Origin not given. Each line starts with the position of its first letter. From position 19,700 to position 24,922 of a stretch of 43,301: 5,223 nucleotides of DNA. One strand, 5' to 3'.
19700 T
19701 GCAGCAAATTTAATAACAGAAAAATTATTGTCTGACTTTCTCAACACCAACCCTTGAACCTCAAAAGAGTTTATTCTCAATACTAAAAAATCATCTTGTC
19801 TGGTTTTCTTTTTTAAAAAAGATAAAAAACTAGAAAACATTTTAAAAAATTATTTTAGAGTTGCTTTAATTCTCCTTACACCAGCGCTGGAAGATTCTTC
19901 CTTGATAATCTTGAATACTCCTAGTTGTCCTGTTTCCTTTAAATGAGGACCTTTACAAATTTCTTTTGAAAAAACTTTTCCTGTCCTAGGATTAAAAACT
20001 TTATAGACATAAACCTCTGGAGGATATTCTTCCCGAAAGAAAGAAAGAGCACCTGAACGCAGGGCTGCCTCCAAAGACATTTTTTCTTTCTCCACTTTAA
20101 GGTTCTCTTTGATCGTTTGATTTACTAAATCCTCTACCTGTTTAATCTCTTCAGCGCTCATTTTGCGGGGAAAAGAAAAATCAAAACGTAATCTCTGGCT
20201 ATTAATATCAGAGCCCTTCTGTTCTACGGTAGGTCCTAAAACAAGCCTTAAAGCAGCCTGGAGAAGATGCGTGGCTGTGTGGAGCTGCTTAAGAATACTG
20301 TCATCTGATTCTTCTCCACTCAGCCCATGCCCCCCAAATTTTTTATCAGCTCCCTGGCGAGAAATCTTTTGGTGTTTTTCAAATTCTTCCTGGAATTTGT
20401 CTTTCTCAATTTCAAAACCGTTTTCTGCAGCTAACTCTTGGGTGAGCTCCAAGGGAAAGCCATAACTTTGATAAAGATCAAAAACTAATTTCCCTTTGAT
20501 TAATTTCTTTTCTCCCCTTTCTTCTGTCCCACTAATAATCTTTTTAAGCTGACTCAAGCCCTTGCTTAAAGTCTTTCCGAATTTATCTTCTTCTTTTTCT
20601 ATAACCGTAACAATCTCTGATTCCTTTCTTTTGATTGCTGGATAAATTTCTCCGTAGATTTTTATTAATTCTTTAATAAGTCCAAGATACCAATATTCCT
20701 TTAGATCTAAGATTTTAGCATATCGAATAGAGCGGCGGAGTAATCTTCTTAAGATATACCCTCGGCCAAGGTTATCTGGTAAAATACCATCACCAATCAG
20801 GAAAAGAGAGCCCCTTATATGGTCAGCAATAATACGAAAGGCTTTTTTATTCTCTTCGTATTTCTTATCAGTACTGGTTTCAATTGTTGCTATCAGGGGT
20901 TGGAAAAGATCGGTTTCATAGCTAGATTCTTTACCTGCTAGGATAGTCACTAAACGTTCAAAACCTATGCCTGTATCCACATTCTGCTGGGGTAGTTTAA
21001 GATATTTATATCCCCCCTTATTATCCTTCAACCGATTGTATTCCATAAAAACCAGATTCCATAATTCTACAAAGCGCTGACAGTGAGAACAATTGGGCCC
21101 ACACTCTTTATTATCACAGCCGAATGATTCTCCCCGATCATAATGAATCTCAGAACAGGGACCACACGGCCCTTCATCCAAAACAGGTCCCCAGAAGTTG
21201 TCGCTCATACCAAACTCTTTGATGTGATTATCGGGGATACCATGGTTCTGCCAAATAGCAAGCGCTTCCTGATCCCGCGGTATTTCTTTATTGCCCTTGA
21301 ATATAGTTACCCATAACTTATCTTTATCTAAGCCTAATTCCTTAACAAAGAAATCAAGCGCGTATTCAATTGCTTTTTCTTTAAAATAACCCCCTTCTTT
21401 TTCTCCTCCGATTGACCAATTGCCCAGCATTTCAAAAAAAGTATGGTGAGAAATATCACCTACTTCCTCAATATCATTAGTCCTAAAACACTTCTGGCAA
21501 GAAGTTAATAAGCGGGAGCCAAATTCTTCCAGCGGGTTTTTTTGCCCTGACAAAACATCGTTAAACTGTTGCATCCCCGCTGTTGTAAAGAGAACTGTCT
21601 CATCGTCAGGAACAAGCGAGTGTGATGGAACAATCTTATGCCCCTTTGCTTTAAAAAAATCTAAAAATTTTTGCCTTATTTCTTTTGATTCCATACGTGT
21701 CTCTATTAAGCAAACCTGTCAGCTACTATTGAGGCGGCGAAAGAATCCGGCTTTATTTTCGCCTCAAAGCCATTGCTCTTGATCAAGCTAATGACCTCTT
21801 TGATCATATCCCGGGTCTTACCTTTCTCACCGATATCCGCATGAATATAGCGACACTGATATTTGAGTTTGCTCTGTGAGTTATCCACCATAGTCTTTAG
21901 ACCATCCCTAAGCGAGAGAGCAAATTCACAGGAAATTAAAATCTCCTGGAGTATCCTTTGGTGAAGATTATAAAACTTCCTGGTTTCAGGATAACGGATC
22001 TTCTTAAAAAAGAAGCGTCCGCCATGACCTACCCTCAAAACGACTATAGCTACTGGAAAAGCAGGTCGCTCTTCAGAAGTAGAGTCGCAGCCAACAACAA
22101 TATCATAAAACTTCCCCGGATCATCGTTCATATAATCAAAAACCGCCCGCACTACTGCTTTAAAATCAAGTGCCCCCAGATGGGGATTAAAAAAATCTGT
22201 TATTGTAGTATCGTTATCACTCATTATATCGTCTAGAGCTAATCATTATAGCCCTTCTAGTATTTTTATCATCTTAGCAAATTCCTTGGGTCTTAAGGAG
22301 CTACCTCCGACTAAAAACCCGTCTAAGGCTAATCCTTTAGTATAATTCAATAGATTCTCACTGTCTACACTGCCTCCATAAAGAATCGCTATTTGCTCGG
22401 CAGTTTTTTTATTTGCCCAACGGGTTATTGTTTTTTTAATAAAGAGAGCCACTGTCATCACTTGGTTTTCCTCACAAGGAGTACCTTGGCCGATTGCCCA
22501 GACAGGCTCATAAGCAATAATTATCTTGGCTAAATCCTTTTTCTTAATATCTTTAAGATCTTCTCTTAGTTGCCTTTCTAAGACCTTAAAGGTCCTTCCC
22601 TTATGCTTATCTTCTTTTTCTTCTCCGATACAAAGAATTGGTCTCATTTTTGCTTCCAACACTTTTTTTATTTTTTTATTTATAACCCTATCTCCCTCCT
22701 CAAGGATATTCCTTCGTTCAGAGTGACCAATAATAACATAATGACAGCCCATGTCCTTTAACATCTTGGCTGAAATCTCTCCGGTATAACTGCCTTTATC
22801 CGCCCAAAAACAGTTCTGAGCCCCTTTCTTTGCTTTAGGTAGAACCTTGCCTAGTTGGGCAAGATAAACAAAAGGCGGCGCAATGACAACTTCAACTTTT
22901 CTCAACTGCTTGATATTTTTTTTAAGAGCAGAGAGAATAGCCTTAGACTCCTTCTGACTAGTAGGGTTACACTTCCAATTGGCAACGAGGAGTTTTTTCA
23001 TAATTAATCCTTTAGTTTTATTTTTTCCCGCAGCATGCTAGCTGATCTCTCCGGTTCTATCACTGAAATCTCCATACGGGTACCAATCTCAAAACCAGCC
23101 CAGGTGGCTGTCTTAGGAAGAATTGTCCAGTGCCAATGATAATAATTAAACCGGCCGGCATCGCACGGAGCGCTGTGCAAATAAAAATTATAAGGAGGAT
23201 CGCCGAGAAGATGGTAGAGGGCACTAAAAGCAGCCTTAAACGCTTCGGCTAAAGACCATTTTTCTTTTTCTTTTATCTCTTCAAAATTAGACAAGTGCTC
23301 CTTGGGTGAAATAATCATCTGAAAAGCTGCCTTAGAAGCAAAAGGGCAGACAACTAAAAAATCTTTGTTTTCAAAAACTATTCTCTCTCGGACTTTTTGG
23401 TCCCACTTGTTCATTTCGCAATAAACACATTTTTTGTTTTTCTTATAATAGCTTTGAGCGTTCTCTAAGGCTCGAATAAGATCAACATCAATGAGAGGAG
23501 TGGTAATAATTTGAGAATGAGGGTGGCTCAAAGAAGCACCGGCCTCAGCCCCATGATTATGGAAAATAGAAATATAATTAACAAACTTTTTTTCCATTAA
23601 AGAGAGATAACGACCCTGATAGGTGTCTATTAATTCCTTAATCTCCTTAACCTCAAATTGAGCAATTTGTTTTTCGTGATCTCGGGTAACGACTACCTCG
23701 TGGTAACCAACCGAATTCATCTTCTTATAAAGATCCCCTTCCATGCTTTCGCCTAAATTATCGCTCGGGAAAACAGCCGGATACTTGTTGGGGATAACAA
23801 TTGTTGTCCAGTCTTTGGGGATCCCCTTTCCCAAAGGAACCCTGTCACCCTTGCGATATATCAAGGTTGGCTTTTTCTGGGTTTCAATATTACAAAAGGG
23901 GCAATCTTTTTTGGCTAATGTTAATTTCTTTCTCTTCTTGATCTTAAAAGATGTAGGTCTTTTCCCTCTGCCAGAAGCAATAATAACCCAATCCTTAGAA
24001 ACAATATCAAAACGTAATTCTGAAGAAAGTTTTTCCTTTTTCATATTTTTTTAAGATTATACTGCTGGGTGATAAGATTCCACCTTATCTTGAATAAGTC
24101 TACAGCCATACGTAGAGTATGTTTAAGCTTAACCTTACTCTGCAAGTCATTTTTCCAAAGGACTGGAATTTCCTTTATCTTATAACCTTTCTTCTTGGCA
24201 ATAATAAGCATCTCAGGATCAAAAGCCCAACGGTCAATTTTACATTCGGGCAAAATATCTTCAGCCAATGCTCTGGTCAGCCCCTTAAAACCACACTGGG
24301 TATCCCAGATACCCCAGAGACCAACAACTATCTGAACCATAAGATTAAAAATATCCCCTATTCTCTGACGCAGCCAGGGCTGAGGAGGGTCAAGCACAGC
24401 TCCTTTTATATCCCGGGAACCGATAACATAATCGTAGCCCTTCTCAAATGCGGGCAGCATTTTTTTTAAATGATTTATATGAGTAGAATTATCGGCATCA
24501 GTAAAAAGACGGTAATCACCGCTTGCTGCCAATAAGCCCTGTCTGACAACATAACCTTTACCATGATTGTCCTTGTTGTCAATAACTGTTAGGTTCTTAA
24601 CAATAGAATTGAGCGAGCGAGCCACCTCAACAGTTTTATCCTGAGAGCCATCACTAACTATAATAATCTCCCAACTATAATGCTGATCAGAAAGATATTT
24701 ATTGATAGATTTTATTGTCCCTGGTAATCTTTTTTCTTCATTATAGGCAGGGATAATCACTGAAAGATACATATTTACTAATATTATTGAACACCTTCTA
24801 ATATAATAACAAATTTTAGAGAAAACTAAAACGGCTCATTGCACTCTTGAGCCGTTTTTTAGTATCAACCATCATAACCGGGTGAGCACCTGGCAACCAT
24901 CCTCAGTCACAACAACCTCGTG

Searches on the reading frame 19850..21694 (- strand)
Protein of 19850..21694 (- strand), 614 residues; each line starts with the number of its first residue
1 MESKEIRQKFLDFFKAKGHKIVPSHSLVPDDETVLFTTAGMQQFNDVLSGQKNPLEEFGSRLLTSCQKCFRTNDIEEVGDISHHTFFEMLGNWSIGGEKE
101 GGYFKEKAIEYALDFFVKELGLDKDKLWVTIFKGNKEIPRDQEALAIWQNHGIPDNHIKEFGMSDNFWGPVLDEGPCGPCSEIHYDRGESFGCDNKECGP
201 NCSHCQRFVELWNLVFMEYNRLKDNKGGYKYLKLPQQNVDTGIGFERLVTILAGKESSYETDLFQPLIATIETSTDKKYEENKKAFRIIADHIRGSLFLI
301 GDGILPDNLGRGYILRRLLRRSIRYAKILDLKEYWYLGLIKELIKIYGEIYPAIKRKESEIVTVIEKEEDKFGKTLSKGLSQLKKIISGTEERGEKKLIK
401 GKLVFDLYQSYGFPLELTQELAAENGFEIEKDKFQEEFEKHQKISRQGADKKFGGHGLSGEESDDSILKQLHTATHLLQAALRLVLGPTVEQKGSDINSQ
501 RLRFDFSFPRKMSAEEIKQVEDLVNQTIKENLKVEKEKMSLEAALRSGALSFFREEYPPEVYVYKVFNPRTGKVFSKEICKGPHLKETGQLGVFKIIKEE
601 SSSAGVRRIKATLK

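Call 52: search_protein_families(library=pfam, proteins=[window:19850-21694:-], max_evalue=0.0001)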
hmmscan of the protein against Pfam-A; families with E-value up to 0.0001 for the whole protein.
window:19850-21694:- (614 aa): 2 families
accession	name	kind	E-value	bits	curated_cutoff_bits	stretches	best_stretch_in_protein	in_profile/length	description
PF01411.24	tRNA-synt_2c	-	3e-146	488.6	30.3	1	5-452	1-435/552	tRNA synthetases class II (A)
PF07973.19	tRNA_SAD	-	1.2e-12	48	24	1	563-609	3-43/44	Threonyl and Alanyl tRNA synthetase second additional domain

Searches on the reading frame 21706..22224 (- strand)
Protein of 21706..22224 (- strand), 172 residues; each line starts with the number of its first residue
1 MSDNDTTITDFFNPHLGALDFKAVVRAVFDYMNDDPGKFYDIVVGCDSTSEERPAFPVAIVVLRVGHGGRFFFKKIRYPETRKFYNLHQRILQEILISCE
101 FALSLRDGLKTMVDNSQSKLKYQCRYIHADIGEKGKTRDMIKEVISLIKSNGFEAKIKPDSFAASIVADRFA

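Call 52: search_protein_families(library=pfam, proteins=[window:21706-22224:-], max_evalue=0.0001)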
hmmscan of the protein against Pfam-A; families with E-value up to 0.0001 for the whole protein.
window:21706-22224:- (172 aa): 1 family
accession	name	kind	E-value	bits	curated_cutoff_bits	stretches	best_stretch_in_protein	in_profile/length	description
PF04308.18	RNaseH_like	-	3.9e-39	134.3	25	1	24-171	2-143/145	Ribonuclease H-like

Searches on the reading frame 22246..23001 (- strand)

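Call 52: search_protein_families(library=pfam, proteins=[window:22246-23001:-], max_evalue=0.0001)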
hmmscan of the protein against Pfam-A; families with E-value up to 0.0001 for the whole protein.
window:22246-23001:- (251 aa): 1 family
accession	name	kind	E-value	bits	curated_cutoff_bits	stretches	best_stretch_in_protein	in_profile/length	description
PF00121.24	TIM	-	2.3e-85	286.5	20.1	1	4-247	2-244/245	Triosephosphate isomerase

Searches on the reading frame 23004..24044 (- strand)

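Call 52: search_protein_families(library=pfam, proteins=[window:23004-24044:-], max_evalue=0.0001)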
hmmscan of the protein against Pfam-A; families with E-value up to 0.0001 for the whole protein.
window:23004-24044:- (346 aa): 7 families
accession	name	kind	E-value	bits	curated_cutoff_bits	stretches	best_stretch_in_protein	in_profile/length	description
PF01087.27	GalP_UDP_transf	-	3.8e-16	60.5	22.1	1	5-182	9-180/184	Galactose-1-phosphate uridyl transferase, N-terminal domain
PF16268.10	DUF4921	-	1e-09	38.3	28.5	1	150-334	216-389/425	Domain of unknown function (DUF4921)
PF02744.22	GalP_UDP_tr_C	-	1e-07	32.2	29.2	1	194-322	3-134/165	Galactose-1-phosphate uridyl transferase, C-terminal domain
PF19327.4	Ap4A_phos_N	-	6.6e-07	29.4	23.1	1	105-186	94-164/177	Ap4A phosphorylase N-terminal domain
PF11969.13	DcpS_C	-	4.4e-06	27.6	24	0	205-306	1-97/114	Scavenger mRNA decapping enzyme C-term binding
PF01230.28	HIT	-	2.5e-05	25.3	21.5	0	219-305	5-89/98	HIT domain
PF16285.10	DUF4931_N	-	6.2e-05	23.5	24.1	1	117-181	56-120/124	Domain of unknown function (DUF4931) N-terminal domain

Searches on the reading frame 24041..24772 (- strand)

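Call 52: search_protein_families(library=pfam, proteins=[window:24041-24772:-], max_evalue=0.0001)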
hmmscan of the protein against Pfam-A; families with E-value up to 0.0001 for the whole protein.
window:24041-24772:- (243 aa): 3 families
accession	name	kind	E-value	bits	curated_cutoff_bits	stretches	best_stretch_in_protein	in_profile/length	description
PF00535.33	Glycos_transf_2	-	4.4e-32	111.8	23.3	1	4-170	1-164/168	Glycosyl transferase family 2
PF13641.12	Glyco_tranf_2_3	-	9.9e-09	36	27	1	3-118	3-121/230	Glycosyltransferase like family 2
PF10111.15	Glyco_tranf_2_2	-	3.9e-08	33.6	27.3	1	4-106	1-103/276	Glycosyltransferase like family 2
